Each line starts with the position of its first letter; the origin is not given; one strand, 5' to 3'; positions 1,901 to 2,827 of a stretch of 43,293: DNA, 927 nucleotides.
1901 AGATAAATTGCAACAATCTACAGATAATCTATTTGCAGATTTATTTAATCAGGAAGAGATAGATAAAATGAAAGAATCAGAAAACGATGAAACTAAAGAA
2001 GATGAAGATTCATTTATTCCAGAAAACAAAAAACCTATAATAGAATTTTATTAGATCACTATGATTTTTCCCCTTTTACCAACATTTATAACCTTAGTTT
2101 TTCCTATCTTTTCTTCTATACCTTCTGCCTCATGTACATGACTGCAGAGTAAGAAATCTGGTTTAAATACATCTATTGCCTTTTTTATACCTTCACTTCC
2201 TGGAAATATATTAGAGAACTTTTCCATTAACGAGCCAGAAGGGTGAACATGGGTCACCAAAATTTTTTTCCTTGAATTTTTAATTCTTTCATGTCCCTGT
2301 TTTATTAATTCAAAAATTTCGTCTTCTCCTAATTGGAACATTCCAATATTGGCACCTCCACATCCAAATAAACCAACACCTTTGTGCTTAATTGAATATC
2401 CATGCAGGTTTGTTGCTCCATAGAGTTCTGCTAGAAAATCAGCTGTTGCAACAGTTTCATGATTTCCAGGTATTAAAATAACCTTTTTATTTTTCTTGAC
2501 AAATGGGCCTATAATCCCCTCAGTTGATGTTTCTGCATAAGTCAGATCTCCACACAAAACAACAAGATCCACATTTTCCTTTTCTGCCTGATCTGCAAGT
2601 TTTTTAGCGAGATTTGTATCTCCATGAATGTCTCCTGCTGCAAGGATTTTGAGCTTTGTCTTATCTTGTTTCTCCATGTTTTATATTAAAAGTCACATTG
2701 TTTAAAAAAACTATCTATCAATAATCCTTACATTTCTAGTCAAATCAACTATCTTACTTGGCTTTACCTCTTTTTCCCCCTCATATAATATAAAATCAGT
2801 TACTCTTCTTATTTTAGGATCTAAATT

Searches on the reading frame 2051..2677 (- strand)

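Call 11: search_protein_families(library=pfam, proteins=[window:2051-2677:-], max_evalue=0.01)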
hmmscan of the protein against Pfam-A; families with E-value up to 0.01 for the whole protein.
window:2051-2677:- (208 aa): 3 families
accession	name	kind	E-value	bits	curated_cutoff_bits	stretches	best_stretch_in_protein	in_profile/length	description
PF00149.33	Metallophos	-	2.1e-17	64.6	21.5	1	9-183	1-190/191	Calcineurin-like phosphoesterase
PF12850.12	Metallophos_2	-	1.2e-11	45.3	27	1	10-201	2-134/154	Calcineurin-like phosphoesterase superfamily domain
PF14582.11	Metallophos_3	-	2e-11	44.2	28.2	2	7-56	4-53/259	Metallophosphoesterase, calcineurin superfamily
